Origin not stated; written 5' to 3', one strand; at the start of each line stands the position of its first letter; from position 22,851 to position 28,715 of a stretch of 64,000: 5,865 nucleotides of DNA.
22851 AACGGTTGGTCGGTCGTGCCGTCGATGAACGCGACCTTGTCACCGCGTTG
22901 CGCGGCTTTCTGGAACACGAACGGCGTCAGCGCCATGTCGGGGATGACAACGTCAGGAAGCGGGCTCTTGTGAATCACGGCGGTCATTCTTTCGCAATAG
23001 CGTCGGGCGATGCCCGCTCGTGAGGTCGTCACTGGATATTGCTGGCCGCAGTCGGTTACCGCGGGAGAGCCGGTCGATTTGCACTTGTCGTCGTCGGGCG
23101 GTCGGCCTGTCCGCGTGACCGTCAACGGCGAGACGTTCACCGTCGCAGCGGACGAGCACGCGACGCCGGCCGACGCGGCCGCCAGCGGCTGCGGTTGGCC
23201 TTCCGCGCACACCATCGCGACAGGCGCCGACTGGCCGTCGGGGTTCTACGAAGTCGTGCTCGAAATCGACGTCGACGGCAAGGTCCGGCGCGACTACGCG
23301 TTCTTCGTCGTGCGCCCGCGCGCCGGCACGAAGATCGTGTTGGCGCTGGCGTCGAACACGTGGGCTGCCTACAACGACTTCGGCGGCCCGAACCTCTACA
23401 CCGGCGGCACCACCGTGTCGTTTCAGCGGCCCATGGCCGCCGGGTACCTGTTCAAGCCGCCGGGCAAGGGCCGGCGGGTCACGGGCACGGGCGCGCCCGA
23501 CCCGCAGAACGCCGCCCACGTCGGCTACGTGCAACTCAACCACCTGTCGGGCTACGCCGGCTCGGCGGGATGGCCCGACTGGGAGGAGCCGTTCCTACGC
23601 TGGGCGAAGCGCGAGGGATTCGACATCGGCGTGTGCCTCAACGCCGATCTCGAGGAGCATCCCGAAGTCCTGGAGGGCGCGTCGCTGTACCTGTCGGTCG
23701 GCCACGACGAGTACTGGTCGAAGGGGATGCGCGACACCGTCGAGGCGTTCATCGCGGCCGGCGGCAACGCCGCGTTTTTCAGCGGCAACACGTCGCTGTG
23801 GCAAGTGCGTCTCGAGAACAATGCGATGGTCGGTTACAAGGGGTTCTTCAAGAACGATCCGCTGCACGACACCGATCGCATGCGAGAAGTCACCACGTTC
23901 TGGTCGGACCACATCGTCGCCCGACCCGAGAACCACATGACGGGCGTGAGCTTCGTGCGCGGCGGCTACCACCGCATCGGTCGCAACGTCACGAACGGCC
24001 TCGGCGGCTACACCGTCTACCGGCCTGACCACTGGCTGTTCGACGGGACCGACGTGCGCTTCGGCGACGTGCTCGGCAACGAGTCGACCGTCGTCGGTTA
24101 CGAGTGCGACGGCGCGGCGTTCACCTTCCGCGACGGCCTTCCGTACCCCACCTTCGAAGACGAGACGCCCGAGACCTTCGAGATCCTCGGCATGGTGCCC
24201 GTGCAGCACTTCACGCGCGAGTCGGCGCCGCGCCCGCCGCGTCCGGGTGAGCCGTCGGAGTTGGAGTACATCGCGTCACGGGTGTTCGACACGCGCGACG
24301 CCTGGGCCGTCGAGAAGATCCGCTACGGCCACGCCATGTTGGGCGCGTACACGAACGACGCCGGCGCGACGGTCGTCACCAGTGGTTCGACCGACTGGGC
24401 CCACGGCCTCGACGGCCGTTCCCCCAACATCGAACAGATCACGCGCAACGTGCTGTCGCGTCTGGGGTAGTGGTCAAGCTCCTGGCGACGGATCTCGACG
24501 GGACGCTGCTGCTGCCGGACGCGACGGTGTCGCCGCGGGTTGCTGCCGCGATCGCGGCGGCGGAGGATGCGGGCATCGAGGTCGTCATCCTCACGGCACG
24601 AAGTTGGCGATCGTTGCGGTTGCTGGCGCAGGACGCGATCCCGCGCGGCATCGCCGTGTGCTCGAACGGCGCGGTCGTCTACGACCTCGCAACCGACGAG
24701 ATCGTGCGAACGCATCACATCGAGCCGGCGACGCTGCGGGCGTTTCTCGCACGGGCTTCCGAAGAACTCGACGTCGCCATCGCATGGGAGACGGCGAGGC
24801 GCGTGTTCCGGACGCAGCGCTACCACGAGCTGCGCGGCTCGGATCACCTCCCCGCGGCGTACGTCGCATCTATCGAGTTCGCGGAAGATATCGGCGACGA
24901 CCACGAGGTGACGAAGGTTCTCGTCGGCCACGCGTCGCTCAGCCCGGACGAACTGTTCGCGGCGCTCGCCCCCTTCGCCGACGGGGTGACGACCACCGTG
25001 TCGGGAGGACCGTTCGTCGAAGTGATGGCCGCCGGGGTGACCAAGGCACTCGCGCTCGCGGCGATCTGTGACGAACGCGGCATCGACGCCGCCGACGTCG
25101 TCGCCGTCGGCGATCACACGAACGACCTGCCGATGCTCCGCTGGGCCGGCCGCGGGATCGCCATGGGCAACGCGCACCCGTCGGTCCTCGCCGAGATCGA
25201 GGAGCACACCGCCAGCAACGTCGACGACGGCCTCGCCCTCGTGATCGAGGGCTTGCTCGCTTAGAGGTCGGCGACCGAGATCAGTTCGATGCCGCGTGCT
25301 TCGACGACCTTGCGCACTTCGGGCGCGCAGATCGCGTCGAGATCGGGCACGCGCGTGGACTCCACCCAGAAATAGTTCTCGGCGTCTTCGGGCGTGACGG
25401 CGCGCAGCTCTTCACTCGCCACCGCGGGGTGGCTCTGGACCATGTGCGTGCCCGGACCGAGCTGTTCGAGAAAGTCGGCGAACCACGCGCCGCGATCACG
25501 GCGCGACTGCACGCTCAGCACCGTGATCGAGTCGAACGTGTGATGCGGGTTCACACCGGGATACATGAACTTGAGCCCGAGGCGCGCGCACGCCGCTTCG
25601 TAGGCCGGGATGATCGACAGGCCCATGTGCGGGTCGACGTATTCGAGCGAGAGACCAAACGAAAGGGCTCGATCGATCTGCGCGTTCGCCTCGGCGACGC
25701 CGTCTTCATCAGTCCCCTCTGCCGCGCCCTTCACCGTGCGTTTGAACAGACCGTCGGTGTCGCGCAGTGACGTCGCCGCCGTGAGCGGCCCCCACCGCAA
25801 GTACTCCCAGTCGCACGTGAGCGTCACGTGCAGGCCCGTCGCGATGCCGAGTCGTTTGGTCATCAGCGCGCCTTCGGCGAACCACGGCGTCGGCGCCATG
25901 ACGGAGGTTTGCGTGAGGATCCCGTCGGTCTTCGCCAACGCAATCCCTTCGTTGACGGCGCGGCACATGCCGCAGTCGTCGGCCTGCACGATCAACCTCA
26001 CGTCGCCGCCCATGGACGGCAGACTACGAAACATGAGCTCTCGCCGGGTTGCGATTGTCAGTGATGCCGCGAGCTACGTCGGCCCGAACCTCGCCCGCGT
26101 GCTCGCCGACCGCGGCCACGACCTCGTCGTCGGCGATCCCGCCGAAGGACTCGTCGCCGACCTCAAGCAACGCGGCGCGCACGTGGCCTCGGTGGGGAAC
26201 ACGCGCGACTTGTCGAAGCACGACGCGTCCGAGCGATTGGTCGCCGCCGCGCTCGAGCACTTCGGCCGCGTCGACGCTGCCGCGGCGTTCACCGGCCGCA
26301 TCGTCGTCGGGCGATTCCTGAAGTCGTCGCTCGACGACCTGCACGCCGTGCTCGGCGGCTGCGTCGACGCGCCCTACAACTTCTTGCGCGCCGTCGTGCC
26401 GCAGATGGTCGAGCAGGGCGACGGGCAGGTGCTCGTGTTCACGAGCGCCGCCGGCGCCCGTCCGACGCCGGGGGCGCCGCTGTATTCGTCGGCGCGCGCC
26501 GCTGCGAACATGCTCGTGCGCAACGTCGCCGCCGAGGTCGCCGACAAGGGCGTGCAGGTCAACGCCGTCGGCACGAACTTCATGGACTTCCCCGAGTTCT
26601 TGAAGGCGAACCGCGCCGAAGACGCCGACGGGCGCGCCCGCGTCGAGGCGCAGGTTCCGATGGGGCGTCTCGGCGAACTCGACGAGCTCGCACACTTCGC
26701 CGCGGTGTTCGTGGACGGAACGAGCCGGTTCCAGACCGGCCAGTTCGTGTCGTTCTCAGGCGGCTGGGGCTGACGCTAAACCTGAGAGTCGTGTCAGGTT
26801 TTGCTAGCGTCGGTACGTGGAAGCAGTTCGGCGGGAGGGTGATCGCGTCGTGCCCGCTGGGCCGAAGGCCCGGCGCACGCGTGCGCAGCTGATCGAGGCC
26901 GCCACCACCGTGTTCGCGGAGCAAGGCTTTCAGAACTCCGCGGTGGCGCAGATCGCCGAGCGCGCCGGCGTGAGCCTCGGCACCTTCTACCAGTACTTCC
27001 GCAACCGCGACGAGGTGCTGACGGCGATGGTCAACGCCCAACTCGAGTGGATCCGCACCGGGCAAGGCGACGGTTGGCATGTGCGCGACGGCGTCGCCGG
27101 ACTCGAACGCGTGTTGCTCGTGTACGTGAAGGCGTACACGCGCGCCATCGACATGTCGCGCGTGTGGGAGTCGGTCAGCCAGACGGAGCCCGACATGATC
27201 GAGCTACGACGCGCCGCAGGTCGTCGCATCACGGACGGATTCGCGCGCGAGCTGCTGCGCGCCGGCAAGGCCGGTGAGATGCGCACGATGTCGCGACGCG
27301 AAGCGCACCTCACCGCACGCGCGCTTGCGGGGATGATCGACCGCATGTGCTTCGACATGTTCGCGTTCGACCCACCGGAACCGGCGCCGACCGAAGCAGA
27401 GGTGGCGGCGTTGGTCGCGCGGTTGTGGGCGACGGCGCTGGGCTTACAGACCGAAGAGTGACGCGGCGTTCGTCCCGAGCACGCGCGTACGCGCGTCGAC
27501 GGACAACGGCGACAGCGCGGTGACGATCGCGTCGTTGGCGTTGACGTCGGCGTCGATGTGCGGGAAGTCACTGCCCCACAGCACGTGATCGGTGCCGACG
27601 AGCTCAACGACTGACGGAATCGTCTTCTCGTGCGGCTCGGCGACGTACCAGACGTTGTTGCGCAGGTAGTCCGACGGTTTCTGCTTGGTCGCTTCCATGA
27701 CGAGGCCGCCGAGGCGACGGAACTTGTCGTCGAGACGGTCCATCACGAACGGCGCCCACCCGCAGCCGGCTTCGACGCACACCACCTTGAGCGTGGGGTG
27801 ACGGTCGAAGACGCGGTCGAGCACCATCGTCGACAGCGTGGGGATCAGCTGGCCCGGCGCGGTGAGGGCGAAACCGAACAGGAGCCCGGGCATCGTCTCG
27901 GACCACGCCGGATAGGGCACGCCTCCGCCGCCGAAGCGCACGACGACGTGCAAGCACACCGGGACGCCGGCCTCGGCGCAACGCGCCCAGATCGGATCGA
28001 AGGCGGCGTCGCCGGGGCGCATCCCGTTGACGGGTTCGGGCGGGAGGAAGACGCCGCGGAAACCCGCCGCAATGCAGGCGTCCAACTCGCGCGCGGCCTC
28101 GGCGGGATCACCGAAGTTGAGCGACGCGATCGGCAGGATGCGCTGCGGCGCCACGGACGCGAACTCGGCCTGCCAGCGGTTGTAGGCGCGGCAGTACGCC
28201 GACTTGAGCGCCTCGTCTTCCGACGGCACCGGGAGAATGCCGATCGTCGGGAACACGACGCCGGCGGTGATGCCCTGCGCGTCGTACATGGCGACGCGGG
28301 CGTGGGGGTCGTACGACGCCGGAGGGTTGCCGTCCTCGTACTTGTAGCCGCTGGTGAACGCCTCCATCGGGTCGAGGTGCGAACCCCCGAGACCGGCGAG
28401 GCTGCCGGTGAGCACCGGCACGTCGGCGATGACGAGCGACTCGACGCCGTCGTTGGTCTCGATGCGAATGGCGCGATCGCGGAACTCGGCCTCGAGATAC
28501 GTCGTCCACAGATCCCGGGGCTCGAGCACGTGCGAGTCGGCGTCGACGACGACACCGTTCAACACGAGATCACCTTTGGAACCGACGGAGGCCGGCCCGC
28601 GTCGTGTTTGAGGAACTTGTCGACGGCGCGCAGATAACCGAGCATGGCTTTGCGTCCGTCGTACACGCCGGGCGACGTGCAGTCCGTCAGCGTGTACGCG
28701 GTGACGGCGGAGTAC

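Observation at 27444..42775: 15.3-kb, 11-gene unit with every junction overlapping: a Liv-type ABC importer fused to a MoxR/DUF58/transglutaminase-like module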

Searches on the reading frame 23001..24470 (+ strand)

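Call 60: search_protein_families(library=pfam, proteins=[window:23001-24470:+], max_evalue=0.001)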
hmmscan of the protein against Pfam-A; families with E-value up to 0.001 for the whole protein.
window:23001-24470:+ (489 aa): 1 family
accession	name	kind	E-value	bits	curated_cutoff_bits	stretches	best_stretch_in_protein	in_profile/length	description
PF20254.3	DMFA2_C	-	7.3e-70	236.7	27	1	46-471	24-369/374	N,N-dimethylformamidase beta subunit-like, C-terminal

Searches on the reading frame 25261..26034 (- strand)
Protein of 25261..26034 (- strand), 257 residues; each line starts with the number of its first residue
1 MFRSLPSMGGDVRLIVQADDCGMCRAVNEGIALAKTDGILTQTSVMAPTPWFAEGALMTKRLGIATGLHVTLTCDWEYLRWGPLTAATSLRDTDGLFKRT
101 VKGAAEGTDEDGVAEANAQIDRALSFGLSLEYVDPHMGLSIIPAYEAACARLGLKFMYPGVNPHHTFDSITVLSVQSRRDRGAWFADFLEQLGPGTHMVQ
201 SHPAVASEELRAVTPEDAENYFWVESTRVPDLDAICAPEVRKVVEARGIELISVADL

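Call 60: search_protein_families(library=pfam, proteins=[window:25261-26034:-], max_evalue=0.001)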
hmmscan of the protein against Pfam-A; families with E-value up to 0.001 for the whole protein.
window:25261-26034:- (257 aa): 1 family
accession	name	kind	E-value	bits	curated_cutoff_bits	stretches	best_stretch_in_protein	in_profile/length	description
PF04794.17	YdjC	-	6.8e-40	138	29.7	1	13-245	1-265/266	YdjC-like protein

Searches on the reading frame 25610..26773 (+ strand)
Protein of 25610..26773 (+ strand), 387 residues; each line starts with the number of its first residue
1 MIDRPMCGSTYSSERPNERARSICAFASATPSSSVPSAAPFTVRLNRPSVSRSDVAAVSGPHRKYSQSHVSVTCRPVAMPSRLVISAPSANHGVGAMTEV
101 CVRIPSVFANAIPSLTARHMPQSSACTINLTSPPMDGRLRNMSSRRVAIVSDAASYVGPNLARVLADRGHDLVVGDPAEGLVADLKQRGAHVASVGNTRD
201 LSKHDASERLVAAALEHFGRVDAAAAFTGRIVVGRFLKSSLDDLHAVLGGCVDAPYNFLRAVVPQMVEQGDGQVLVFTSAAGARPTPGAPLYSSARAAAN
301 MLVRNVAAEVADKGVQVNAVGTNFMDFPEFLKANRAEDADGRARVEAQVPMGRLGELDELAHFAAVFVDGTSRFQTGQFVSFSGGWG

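Call 60: search_protein_families(library=pfam, proteins=[window:25610-26773:+], max_evalue=0.001)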
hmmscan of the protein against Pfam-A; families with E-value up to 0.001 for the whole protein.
window:25610-26773:+ (387 aa): 3 families
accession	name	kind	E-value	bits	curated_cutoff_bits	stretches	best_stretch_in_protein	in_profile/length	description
PF13561.12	adh_short_C2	-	2.6e-30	106.2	27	1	157-386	8-235/236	Enoyl-(Acyl carrier protein) reductase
PF00106.31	adh_short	-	4.2e-24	85.6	26.6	1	147-333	2-189/195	short chain dehydrogenase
PF08659.16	KR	-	0.00011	22.6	22.6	1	162-317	17-170/180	KR domain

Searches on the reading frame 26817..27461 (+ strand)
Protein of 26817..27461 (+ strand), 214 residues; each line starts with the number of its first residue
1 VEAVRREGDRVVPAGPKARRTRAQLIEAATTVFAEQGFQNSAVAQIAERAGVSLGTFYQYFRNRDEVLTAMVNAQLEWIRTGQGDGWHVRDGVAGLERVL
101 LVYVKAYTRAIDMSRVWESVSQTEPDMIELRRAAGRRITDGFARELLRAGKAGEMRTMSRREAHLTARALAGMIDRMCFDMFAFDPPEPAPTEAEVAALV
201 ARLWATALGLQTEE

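Call 60: search_protein_families(library=pfam, proteins=[window:26817-27461:+], max_evalue=0.001)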
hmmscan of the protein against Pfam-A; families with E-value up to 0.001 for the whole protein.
window:26817-27461:+ (214 aa): 1 family
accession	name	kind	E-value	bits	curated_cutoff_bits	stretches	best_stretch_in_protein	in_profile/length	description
PF00440.29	TetR_N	-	3e-14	53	24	1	25-71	1-47/47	Bacterial regulatory proteins, tetR family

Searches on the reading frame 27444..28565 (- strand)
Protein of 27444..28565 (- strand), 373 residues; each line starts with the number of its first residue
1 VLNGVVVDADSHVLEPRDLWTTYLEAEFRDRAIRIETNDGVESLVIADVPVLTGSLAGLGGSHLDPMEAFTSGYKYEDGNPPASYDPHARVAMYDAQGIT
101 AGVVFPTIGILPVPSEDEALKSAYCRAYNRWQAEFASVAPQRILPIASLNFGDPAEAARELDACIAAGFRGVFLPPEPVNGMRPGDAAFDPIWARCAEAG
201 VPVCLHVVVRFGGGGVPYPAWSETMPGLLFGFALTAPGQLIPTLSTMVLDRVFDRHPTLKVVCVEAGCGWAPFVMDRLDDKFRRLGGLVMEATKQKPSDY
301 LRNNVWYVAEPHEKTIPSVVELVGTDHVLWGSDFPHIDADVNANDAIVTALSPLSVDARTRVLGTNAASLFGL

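Call 60: search_protein_families(library=pfam, proteins=[window:27444-28565:-], max_evalue=0.001)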
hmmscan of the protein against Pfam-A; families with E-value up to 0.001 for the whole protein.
window:27444-28565:- (373 aa): 1 family
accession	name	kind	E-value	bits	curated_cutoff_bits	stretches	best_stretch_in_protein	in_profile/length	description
PF04909.20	Amidohydro_2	-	3.6e-33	116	26.4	1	116-373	53-289/289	Amidohydrolase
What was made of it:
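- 27444..28565 (-): g11: Amidohydrolase_2 family protein, 373 aa; lineage-specific passenger. Amidohydro_2 116 bits (call 60).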

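Call 82: search_protein_families(library=ncbifam, proteins=[window:27444-28565:-], max_evalue=0.01)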
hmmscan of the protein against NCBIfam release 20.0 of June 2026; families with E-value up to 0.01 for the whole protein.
window:27444-28565:- (373 aa): 0 families
